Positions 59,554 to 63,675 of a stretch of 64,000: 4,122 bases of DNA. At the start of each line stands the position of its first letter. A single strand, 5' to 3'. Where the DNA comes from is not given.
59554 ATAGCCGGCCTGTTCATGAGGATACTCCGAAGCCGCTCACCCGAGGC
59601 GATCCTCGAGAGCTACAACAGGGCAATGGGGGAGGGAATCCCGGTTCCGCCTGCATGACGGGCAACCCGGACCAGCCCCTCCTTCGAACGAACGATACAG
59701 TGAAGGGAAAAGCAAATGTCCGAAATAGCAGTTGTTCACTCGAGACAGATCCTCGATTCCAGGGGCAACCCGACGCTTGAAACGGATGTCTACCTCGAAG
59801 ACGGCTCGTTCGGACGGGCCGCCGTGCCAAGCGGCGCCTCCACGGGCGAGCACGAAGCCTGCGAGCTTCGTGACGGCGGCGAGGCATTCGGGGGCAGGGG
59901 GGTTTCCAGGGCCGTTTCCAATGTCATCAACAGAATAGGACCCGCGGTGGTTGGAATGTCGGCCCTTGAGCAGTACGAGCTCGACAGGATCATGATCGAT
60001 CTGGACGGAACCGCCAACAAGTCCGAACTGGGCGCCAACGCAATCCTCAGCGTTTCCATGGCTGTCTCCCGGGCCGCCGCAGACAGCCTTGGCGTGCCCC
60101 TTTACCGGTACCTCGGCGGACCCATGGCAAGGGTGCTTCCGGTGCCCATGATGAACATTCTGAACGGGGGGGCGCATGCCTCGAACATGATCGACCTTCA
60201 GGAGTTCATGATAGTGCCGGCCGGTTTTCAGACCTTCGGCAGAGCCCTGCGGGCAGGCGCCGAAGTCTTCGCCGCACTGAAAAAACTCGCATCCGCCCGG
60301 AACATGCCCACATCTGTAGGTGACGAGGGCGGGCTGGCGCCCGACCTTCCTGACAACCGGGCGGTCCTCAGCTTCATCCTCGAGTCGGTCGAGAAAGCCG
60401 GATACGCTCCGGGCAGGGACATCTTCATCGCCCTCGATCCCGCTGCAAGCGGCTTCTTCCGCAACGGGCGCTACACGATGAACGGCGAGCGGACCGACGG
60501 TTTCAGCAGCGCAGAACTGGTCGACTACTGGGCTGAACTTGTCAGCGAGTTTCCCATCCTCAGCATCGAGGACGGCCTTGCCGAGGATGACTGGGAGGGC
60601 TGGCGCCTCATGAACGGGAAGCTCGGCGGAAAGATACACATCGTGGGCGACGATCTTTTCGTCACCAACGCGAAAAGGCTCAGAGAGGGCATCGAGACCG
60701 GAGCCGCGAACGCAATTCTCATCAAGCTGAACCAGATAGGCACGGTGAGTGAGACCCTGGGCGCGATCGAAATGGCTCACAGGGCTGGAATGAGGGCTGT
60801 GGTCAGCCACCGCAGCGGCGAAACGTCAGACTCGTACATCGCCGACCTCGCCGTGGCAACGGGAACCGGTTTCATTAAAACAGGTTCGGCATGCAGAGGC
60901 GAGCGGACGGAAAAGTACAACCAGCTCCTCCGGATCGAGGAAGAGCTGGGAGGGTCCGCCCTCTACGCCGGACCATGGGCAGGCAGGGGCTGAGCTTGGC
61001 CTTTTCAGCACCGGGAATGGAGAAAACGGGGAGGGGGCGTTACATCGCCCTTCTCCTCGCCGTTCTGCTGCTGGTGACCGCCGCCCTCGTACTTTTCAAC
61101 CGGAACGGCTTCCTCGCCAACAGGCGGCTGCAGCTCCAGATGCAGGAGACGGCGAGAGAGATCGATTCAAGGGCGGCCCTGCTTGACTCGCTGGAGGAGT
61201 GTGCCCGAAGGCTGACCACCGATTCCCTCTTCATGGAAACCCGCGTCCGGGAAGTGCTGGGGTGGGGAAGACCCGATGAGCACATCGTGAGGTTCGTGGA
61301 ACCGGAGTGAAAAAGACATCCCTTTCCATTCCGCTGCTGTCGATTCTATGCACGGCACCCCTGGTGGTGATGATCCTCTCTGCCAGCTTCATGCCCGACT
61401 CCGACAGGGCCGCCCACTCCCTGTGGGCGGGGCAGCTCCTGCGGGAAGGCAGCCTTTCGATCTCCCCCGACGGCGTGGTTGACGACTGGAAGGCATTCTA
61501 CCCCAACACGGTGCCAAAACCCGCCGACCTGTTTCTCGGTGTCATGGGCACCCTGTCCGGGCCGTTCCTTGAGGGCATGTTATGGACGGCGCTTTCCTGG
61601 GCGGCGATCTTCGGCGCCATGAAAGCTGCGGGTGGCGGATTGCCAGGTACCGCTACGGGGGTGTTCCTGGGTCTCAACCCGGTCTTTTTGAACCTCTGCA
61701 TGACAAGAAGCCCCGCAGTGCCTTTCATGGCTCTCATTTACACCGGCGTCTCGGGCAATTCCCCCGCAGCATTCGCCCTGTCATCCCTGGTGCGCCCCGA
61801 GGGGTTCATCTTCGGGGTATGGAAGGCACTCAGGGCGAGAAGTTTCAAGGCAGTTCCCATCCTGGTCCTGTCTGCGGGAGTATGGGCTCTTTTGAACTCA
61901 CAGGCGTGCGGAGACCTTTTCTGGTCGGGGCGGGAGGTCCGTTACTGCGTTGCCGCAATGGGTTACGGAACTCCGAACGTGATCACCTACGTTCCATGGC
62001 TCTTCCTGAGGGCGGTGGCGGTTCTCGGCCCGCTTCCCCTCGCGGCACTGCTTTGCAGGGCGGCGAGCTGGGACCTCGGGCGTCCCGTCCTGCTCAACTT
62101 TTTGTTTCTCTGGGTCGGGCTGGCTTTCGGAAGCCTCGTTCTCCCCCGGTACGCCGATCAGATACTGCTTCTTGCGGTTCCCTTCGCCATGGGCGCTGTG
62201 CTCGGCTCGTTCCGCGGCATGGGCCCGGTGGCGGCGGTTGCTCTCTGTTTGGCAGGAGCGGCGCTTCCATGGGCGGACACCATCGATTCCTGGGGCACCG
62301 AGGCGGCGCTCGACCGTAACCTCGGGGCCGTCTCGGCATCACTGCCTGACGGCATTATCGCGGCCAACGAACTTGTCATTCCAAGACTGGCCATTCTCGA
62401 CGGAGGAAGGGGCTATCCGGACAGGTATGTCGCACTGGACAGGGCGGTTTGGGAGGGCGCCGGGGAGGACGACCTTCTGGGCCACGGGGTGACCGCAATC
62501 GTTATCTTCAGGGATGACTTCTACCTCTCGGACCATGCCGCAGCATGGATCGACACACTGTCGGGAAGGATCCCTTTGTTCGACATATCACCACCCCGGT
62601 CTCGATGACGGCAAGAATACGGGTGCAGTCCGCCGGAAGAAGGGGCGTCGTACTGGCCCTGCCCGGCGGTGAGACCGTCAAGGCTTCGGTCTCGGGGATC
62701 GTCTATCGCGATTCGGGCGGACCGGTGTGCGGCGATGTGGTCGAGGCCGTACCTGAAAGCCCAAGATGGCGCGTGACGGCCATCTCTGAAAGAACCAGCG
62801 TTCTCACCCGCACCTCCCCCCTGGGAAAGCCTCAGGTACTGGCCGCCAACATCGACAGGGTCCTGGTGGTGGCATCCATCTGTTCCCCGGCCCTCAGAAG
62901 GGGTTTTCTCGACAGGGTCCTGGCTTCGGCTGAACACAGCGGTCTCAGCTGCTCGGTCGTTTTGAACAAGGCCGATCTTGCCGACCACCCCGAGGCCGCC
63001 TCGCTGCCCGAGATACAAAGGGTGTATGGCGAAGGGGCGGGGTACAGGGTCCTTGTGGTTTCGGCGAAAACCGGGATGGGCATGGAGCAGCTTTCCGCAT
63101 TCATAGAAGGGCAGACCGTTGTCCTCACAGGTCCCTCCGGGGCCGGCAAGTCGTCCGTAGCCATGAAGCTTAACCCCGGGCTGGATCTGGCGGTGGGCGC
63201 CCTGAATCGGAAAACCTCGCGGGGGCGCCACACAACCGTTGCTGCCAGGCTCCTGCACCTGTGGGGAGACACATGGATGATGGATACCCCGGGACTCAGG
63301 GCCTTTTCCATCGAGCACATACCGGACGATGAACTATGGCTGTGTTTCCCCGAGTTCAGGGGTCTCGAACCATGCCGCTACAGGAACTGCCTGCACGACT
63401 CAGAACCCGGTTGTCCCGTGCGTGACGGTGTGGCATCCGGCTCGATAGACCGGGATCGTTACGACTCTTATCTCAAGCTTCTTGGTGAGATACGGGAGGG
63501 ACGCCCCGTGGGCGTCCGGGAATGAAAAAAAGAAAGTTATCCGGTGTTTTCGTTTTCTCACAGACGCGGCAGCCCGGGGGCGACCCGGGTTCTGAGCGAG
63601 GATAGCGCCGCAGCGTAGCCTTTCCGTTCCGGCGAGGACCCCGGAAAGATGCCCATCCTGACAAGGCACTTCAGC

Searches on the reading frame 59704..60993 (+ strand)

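Call 28: search_protein_families(library=pfam, proteins=[window:59704-60993:+], max_evalue=0.01)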
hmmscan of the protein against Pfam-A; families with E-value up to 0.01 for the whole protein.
window:59704-60993:+ (429 aa): 4 families
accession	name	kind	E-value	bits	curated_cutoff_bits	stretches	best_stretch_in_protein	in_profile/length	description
PF00113.28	Enolase_C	-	1.6e-116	389.2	21.5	1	143-423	2-289/296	Enolase, C-terminal TIM barrel domain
PF03952.21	Enolase_N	-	2.4e-55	186.7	35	1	8-137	1-131/131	Enolase, N-terminal domain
PF13378.12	MR_MLE_C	-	6.1e-06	26.5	29.4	1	273-389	61-172/219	Enolase C-terminal domain-like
PF07476.17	MAAL_C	-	2.5e-05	24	27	1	307-388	136-218/249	Methylaspartate ammonia-lyase C-terminus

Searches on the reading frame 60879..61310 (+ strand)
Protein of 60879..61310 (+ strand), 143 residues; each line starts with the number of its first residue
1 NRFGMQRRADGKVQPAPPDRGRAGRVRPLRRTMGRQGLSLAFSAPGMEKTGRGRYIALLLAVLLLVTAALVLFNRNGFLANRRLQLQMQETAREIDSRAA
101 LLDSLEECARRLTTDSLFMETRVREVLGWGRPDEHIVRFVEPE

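Call 28: search_protein_families(library=pfam, proteins=[window:60879-61310:+], max_evalue=0.01)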
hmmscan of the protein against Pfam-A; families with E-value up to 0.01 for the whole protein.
window:60879-61310:+ (143 aa): 1 family
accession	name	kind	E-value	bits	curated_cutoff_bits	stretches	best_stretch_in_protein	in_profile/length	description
PF04977.20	DivIC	-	0.00011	22.4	28.9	1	63-142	1-80/80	Septum formation initiator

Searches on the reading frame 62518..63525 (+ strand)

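Call 28: search_protein_families(library=pfam, proteins=[window:62518-63525:+], max_evalue=0.01)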
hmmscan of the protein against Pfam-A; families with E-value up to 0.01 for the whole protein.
window:62518-63525:+ (335 aa): 3 families
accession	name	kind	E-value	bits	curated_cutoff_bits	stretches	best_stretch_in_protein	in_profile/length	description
PF03193.22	RsgA_GTPase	-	9e-46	156.3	30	1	89-265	1-173/174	RsgA GTPase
PF00005.33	ABC_tran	-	0.0027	18.8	25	1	197-229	10-42/137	ABC transporter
PF20703.3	nSTAND1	-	0.0077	16.3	27.1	0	191-215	25-50/379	Novel STAND NTPase 1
